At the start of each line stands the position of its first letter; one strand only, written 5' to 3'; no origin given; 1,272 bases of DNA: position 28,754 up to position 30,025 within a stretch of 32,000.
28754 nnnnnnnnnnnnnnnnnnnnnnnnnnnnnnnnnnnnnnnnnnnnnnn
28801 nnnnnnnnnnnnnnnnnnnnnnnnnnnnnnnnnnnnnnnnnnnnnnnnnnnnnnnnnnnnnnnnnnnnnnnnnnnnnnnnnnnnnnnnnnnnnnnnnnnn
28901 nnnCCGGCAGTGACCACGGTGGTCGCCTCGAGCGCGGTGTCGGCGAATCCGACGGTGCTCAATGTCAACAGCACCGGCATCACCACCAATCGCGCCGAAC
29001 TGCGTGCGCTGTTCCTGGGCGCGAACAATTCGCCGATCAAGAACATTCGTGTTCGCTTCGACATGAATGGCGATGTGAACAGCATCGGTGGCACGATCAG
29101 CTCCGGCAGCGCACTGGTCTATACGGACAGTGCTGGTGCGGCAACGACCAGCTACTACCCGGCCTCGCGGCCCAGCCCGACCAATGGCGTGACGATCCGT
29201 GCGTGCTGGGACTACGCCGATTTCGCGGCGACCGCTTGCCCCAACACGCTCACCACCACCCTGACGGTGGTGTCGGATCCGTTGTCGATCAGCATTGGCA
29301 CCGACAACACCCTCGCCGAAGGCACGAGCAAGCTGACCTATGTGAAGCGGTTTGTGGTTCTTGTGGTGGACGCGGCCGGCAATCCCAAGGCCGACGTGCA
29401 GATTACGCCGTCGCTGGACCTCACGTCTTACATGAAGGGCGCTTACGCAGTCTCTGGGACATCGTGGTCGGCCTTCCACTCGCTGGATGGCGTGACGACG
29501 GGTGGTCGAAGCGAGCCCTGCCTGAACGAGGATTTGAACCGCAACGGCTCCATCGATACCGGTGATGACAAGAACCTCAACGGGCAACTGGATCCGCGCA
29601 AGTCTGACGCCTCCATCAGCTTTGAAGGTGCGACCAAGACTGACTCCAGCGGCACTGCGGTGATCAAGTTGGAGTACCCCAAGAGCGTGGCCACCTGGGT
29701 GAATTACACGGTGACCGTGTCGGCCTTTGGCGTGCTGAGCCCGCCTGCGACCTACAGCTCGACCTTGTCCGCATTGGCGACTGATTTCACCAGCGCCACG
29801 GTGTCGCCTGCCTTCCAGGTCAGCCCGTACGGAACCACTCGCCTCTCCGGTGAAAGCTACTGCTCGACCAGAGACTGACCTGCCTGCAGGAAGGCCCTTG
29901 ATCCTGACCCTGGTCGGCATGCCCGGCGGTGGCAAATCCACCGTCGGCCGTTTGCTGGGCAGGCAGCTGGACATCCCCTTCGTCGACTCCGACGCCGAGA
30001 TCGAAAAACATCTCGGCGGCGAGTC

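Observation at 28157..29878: Ig-like-repeat lipoprotein gene wedged between pilQ and aroK in an otherwise canonical pilMNOPQ-aroK-aroB locus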

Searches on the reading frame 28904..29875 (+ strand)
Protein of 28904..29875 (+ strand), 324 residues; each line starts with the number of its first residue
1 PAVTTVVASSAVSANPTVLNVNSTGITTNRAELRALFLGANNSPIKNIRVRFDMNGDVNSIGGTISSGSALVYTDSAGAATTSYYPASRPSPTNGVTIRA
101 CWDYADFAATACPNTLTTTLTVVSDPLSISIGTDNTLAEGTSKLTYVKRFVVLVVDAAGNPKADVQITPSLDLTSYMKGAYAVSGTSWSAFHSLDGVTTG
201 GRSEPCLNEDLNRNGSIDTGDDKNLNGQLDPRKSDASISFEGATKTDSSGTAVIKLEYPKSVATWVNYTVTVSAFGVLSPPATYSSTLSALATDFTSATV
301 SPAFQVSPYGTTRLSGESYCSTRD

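Call 28: predict_structure(alignment_id=A2)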
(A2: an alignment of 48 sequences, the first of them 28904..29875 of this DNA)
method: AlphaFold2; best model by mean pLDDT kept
length: 324 residues; sequences in the alignment: 48
mean_pLDDT: 93.3   pTM: 0.73
mean pLDDT of the five models: 93.3, 93.1, 92.9, 90.7, 90.7
residues with pLDDT >= 90: 254; 70-90: 68; 50-70: 2; < 50: 0
segments of 3 or more residues with pLDDT < 50: none
pLDDT, mean of each block of 10 residues (from residue 1): 92 93 87 98 97 89 92 98 94 87 96 96 87 95 97 91 95 96 93 96 94 90 91 95 96 98 97 83 97 90 95 92 85
secondary structure, 60 per line:
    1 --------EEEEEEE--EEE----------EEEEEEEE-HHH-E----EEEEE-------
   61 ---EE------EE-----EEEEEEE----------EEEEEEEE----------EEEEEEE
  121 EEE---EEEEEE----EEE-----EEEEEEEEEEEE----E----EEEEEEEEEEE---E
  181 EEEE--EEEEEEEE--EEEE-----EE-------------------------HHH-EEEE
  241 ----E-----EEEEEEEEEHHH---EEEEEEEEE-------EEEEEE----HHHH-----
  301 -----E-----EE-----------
elements in order: E9-15 E18-20 E31-38 E49-53 E79-85 E96-103 E114-123 E127-132 E137-139 E145-156 E166-176 E180-184 E187-194 E197-200 E237-240 E251-259 E266-274 E282-287 H292-295

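Call 30: search_protein_representatives(protein=window:28904-29875:+)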
Query: 324 residues. Proteins with E-value up to 0.001 (for the whole library): 1117; up to 1e-10: 820; up to 1e-30: 154. The best 150 are listed.
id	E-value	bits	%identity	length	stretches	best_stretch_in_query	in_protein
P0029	6.0e-123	426.3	65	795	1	3-324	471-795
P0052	8.7e-117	406.0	61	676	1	1-324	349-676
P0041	3.1e-109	381.2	60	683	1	1-320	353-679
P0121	6.5e-87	307.9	52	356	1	1-316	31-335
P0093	6.4e-83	294.8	52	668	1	9-311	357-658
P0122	1.5e-82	293.6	51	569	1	1-311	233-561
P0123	2.1e-82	293.2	57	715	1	3-312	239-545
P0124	3.4e-79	282.6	50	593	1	4-312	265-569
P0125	9.8e-79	281.1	54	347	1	1-312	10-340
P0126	1.2e-77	277.5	38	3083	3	13-311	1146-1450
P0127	5.2e-77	275.4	48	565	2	1-311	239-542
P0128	1.6e-76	273.9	48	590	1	2-312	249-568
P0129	1.8e-76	273.6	51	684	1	1-312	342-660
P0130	6.6e-75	268.5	54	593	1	6-312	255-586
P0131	4.9e-74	265.7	47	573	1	3-313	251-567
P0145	8.2e-70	251.8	41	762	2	7-312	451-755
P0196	1.2e-50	188.9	39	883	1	6-311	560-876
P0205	7.9e-48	179.6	35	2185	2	3-313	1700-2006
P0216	1.5e-43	165.6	34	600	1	2-311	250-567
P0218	8.7e-43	163.1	35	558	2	7-311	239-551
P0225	1.5e-41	159.0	37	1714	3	7-313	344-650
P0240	5.7e-38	147.3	35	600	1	8-313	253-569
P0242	2.5e-37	145.1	33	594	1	9-311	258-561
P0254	8.2e-35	136.9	34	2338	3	3-313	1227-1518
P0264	4.1e-32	128.0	39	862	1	10-313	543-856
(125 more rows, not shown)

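Call 31: fold_search(model_id=the predicted structure, library=pdb)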
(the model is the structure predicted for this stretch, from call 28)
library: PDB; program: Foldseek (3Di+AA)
matches with E <= 10: 1447; with E <= 0.001: 143
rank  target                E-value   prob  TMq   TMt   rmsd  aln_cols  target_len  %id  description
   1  5n40                  2.5e-07  1.00  0.25  0.23  11.1       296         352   13  Structure of Yersinia pseudotuberculosis adhesin InvE (released 2017-04-12)
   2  8xfg_A                9.4e-07  1.00  0.21  0.11  16.3       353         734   10  Cryo-EM structure of integrin ITGAV, ITGB3 and CYCLO (RGDFK) complex, conformation 1 (released 2024-12-18)
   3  6avu_A                7.9e-06  1.00  0.26  0.11  13.9       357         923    9  Human alpha-V beta-3 Integrin (open conformation) in complex with the therapeutic antibody LM609 (released 2017-11-01)
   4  3ije_A                9.8e-06  1.00  0.22  0.11  15.0       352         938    9  Crystal structure of the complete integrin alhaVbeta3 ectodomain plus an Alpha/beta transmembrane fragment (released 2009-09-29)
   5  5es4_A                1.4e-05  1.00  0.25  0.10  16.5       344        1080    9  RE-REFINEMENT OF INTEGRIN ALPHAXBETA2 ECTODOMAIN IN THE CLOSED/BENT CONFORMATION (released 2016-03-02)
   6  4o02_A                3.6e-05  0.99  0.23  0.11  15.6       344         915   12  AlphaVBeta3 integrin in complex with monoclonal antibody FAB fragment. (released 2014-04-02)
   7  8gce_A                3.8e-05  0.99  0.24  0.12  15.3       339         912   10  The Extracellular Domain of Integrin AlphaIIbBeta3 in Intermediate State (released 2024-03-06)
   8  5ldy_A                4.0e-05  1.00  0.24  0.23  11.7       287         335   10  Structure of Yersinia pseudotuberculosis InvD (released 2017-06-14)
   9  8xfo_A                4.0e-05  0.99  0.23  0.13  14.5       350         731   11  Cryo-EM structure of integrin ITGAV, ITGB3 and CYCLO (RGDFK) complex, conformation 2 (released 2024-12-18)
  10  1cbv_H                5.3e-05  1.00  0.23  0.30  14.8       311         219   10  AN AUTOANTIBODY TO SINGLE-STRANDED DNA: COMPARISON OF THE THREE-DIMENSIONAL STRUCTURES OF THE UNLIGANDED FAB AND A DEO (released 1994-01-31)
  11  1cwv                  5.9e-05  1.00  0.25  0.18  25.8       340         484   11  CRYSTAL STRUCTURE OF INVASIN: A BACTERIAL INTEGRIN-BINDING PROTEIN (released 1999-10-13)
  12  8ds7_H                6.3e-05  1.00  0.22  0.30  10.4       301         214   10  Tumor-activated antibody derivatives targeting CTLA4 (released 2024-02-07)
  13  7sqc_O0               6.3e-05  0.99  0.23  0.09  12.9       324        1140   12  Ciliary C1 central pair apparatus isolated from Chlamydomonas reinhardtii (released 2022-04-13)
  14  9fh8_A                7.4e-05  1.00  0.23  0.26  10.0       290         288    9  Crystal structure of the SPD-2 domain of Apis dorsata CEP192 (released 2025-03-26)
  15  7usm_A                7.4e-05  0.99  0.25  0.13  13.4       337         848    8  Integrin alphaM/beta2 ectodomain (released 2022-08-17)
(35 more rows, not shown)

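Call 32: find_encoding_contigs(protein=P0242, flank=6000, max_places=3)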
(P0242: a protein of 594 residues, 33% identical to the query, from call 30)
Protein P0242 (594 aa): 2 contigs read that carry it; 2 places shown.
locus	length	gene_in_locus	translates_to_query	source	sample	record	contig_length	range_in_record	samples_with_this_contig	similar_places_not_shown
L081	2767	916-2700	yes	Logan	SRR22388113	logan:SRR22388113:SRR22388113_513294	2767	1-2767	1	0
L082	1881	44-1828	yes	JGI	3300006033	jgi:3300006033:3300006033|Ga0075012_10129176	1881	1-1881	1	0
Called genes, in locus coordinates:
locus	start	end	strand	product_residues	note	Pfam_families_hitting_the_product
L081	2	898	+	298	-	?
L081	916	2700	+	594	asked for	PF02369:Big_1 (faint)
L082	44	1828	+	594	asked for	PF02369:Big_1 (faint)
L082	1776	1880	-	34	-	?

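Call 34: find_encoding_contigs(protein=P0126, flank=8000, max_places=2)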
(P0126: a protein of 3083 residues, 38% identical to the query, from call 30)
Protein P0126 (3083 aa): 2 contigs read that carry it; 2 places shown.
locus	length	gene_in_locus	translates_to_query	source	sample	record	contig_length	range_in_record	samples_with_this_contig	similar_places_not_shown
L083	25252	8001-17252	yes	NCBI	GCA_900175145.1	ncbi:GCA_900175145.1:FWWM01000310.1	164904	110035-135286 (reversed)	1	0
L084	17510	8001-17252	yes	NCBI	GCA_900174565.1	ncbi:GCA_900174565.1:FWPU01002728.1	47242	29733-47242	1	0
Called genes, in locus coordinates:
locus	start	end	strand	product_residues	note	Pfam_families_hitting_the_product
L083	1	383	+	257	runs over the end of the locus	PF07608:DUF1571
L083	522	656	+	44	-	-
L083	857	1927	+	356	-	PF11104:PilM_2, PF06723:MreB_Mbl (faint), PF05134:T2SSL (faint), PF14450:FtsA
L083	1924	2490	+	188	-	PF05137:PilN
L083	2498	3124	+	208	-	PF04350:PilO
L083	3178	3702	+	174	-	PF04351:PilP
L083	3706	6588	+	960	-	PF11741:AMIN, PF07660:STN, PF03958:Secretin_N, PF00263:Secretin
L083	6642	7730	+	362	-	PF13685:Fe-ADH_2 (weak), PF01761:DHQ_synthase, PF24621:DHQS_C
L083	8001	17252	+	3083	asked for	PF02369:Big_1, PF02369:Big_1, PF02369:Big_1, PF09134:Invasin_D3, PF02369:Big_1, PF02369:Big_1, PF09134:Invasin_D3, PF02369:Big_1, +17 more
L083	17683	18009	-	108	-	PF01850:PIN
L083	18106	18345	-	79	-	-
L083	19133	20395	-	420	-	PF00346:Complex1_49kDa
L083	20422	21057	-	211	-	PF13183:Fer4_8 (faint), PF13187:Fer4_9 (faint), PF14697:Fer4_21 (faint), PF00037:Fer4 (weak), PF12838:Fer4_7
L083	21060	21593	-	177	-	PF00329:Complex1_30kDa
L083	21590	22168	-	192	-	PF01058:Oxidored_q6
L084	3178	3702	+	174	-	PF04351:PilP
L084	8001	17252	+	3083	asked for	PF02369:Big_1, PF02369:Big_1, PF02369:Big_1, PF09134:Invasin_D3, PF02369:Big_1, PF02369:Big_1, PF09134:Invasin_D3, PF02369:Big_1, +17 more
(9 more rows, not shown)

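Call 35: find_encoding_contigs(protein=P0205, flank=8000, max_places=2)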
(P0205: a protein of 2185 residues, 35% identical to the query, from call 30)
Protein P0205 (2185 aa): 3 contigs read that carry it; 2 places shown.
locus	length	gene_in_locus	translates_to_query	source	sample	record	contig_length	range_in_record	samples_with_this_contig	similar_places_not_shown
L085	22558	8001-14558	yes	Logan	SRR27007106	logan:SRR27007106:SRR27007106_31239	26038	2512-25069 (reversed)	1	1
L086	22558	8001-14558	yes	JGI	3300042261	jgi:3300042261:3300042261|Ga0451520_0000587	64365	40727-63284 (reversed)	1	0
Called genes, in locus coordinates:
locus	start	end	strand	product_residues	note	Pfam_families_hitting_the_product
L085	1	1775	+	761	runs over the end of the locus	PF02861:Clp_N, PF00004:AAA, PF17871:AAA_lid_9, PF00004:AAA, PF07724:AAA_2, PF07728:AAA_5, PF13401:AAA_22 (weak), PF10431:ClpB_D2-small, +7 more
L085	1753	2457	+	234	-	PF03588:Leu_Phe_trans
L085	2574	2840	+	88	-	PF04977:DivIC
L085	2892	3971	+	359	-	PF11104:PilM_2, PF14450:FtsA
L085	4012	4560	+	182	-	PF05137:PilN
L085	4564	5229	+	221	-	PF04350:PilO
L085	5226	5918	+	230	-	PF04351:PilP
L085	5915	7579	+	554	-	PF07660:STN (weak), PF00263:Secretin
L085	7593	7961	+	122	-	PF00041:fn3, PF16656:Pur_ac_phosph_N (faint)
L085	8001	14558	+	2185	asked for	PF18370:RGI_lyase (faint), PF09294:Interfer-bind (faint), PF21910:GH85_C (faint), PF02369:Big_1, PF00041:fn3 (weak), PF02369:Big_1, PF09134:Invasin_D3 (weak), PF02369:Big_1 (weak)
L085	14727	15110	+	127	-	PF11006:DUF2845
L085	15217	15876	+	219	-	PF07721:TPR_4 (faint), PF13428:TPR_14 (faint), PF13432:TPR_16 (faint), PF14559:TPR_19 (faint), PF07719:TPR_2 (faint)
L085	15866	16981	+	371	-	PF01321:Creatinase_N, PF00557:Peptidase_M24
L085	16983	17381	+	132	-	PF01597:GCV_H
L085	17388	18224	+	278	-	PF21948:LplA-B_cat, PF03099:BPL_LplA_LipB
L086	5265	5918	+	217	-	PF04351:PilP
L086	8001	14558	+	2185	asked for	PF18370:RGI_lyase (faint), PF09294:Interfer-bind (faint), PF21910:GH85_C (faint), PF02369:Big_1, PF00041:fn3 (weak), PF02369:Big_1, PF09134:Invasin_D3 (weak), PF02369:Big_1 (weak)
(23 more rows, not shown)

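Call 36: find_encoding_contigs(protein=P0254, flank=8000, max_places=2)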
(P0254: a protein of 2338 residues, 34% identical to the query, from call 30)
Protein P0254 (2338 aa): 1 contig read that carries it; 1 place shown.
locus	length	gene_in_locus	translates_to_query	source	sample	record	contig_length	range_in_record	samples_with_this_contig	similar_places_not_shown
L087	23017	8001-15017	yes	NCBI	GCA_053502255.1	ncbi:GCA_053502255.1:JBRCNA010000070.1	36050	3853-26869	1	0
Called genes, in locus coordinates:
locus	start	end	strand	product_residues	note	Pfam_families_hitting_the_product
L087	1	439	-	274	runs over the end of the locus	PF00005:ABC_tran, PF13304:AAA_21 (faint)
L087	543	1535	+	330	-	PF01297:ZnuA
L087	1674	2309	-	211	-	-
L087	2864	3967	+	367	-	PF11104:PilM_2, PF06723:MreB_Mbl (faint), PF14450:FtsA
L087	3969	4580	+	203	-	PF05137:PilN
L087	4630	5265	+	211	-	PF04350:PilO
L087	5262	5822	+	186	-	PF04351:PilP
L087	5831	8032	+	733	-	PF11741:AMIN, PF21305:type_II_gspD_N0, PF07660:STN, PF03958:Secretin_N, PF00263:Secretin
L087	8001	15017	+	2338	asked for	PF17789:MG4 (faint), PF05345:He_PIG, PF02369:Big_1, PF09134:Invasin_D3 (weak), PF02369:Big_1, PF05345:He_PIG, PF02369:Big_1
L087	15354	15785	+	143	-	PF01724:DUF29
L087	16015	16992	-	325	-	PF00348:polyprenyl_synt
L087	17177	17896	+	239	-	PF00293:NUDIX, PF19368:WHD_AraR, PF21906:WHD_NrtR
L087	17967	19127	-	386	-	PF03702:AnmK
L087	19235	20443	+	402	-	PF00579:tRNA-synt_1b, PF22421:SYY_C-terminal (weak), PF01479:S4 (weak)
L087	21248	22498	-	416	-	PF01145:Band_7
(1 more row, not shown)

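Call 37: list_cluster_members(proteins=[P0126, P0205, P0254, P0225, P0196, P0264, P0216, P0240, P0145, P0218])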
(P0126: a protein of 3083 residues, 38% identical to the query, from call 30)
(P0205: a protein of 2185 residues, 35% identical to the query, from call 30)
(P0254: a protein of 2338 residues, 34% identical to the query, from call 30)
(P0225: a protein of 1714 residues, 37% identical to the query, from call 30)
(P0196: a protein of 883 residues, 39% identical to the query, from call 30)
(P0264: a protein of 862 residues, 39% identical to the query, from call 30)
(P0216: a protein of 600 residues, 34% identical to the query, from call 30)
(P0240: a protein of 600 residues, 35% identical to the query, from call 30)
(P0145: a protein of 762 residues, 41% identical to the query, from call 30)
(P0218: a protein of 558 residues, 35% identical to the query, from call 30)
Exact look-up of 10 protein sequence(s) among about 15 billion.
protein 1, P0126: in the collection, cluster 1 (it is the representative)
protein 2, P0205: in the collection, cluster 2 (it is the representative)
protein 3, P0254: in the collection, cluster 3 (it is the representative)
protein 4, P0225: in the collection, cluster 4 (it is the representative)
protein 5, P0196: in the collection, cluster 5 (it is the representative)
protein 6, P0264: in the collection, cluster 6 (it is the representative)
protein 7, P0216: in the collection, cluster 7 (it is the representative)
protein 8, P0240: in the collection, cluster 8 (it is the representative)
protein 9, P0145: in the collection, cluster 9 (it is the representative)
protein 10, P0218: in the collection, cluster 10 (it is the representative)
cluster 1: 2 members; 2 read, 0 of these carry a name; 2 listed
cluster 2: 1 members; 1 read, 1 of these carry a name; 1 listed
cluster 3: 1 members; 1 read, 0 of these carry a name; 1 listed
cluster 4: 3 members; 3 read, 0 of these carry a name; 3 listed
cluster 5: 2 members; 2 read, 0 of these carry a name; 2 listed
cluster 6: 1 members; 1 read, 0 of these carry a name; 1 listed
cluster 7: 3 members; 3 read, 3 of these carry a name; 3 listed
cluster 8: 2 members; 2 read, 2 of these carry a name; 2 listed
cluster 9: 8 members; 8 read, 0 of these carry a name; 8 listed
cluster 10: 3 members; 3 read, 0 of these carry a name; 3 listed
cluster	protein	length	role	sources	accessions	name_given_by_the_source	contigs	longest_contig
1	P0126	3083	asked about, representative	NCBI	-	-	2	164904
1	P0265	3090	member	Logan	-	-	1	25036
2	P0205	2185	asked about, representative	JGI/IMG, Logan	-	fibronectin type 3 domain-containing protein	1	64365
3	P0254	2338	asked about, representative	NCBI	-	-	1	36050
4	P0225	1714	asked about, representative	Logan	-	-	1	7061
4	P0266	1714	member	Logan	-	-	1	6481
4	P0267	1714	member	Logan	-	-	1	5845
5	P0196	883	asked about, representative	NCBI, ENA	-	-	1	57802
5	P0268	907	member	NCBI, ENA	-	-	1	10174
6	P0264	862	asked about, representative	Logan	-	-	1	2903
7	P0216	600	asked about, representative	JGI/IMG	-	hypothetical protein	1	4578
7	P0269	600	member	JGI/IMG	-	hypothetical protein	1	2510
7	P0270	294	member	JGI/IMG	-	hypothetical protein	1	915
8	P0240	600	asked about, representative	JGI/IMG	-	hypothetical protein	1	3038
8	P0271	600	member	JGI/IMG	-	hypothetical protein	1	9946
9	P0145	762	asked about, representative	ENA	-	-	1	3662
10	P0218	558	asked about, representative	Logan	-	-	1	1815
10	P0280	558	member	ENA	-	-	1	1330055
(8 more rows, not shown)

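Call 42: find_encoding_contigs(protein=P0196, flank=7000, max_places=1)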
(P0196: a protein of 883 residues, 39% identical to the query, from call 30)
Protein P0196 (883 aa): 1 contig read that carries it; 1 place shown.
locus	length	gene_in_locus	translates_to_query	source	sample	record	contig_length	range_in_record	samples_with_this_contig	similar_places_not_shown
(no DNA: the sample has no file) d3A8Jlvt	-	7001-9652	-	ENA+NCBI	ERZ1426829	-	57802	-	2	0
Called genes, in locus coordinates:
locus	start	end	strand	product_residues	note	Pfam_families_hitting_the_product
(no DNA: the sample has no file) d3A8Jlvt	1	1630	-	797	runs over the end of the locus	PF00912:Transgly, PF17092:PCB_OB, PF00905:Transpeptidase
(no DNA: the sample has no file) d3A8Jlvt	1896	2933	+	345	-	PF11104:PilM_2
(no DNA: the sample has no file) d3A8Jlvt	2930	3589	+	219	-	PF05137:PilN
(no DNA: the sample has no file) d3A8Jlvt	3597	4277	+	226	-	PF04350:PilO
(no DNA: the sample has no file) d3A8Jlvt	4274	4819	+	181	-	PF04351:PilP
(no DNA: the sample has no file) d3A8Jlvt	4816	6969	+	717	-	PF11741:AMIN, PF21305:type_II_gspD_N0 (weak), PF07660:STN (weak), PF03958:Secretin_N, PF00263:Secretin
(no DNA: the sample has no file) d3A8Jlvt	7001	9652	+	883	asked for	PF02369:Big_1 (weak), PF09134:Invasin_D3 (weak), PF18565:Glyco_hydro2_C5 (faint), PF02369:Big_1 (weak), PF09134:Invasin_D3 (weak), PF02369:Big_1 (weak)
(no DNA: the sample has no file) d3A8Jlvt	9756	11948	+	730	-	PF02369:Big_1 (faint)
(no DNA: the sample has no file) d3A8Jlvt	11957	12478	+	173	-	PF13207:AAA_17 (weak), PF13238:AAA_18, PF13671:AAA_33, PF01202:SKI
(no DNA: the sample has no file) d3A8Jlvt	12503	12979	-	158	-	PF09335:VTT_dom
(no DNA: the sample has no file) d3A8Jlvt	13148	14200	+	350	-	PF01207:Dus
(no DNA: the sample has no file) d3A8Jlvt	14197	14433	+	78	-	PF02954:HTH_8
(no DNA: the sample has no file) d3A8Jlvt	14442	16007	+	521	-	PF02142:MGS, PF01808:AICARFT_IMPCHas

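Call 43: find_encoding_contigs(protein=P0280, flank=7000, max_places=1)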
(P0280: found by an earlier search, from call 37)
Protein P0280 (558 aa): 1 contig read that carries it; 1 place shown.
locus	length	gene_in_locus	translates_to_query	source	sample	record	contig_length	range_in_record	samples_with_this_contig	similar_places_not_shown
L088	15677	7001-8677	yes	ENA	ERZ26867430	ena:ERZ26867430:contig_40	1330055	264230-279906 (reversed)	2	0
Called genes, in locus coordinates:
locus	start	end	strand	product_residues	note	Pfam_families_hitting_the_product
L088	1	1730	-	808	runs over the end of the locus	PF00912:Transgly, PF17092:PCB_OB, PF00905:Transpeptidase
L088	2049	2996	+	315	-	PF11104:PilM_2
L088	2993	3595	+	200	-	PF05137:PilN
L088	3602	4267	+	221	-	PF04350:PilO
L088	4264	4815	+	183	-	PF04351:PilP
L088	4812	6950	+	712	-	PF11741:AMIN, PF21305:type_II_gspD_N0 (weak), PF07660:STN, PF03958:Secretin_N, PF00263:Secretin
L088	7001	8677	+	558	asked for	PF02369:Big_1, PF09134:Invasin_D3 (faint)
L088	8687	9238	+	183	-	PF13207:AAA_17 (faint), PF13238:AAA_18, PF13671:AAA_33, PF01202:SKI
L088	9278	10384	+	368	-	PF13685:Fe-ADH_2 (weak), PF01761:DHQ_synthase, PF24621:DHQS_C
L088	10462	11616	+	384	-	PF01966:HD, PF13286:HD_assoc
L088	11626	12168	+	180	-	PF07209:DUF1415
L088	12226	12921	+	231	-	PF01797:Y1_Tnp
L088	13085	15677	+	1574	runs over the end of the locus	PF00310:GATase_2, PF04898:Glu_syn_central, PF01645:Glu_synthase, PF01493:GXGXG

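Call 55: search_protein_families(library=pfam, proteins=[window:28904-29875:+], max_evalue=10)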
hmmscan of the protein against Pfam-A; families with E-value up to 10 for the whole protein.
window:28904-29875:+ (324 aa): 1 family
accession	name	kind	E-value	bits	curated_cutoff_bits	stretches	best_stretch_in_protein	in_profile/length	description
PF02369.22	Big_1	-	1.9e-06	28.3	34.9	2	28-84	16-66/93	Bacterial Ig-like domain (group 1)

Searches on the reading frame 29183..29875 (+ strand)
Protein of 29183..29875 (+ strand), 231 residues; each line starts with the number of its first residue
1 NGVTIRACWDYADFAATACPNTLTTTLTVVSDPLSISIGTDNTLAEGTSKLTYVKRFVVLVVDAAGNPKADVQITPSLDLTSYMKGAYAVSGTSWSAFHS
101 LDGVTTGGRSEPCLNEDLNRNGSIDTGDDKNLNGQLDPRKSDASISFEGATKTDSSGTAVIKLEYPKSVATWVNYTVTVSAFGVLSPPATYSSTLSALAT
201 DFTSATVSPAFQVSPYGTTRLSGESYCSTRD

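Call 55: search_protein_families(library=pfam, proteins=[window:29183-29875:+], max_evalue=10)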
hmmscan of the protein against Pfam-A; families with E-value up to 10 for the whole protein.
window:29183-29875:+ (231 aa): 1 family
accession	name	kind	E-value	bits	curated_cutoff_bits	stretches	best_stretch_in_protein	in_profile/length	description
PF02369.22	Big_1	-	0.00078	19.9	34.9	1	35-79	3-43/93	Bacterial Ig-like domain (group 1)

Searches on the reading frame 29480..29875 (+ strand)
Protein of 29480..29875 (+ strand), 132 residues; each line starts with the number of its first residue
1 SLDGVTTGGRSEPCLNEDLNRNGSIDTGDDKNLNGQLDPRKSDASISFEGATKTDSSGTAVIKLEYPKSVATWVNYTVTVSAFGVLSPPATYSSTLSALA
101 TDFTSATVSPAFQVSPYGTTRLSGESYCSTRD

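Call 55: search_protein_families(library=pfam, proteins=[window:29480-29875:+], max_evalue=10)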
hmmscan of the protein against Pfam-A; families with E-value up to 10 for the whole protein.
window:29480-29875:+ (132 aa): 1 family
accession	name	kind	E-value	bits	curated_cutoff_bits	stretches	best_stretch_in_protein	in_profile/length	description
PF04200.17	Lipoprotein_17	-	0.083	13.6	22.4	1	17-83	26-82/84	Lipoprotein associated domain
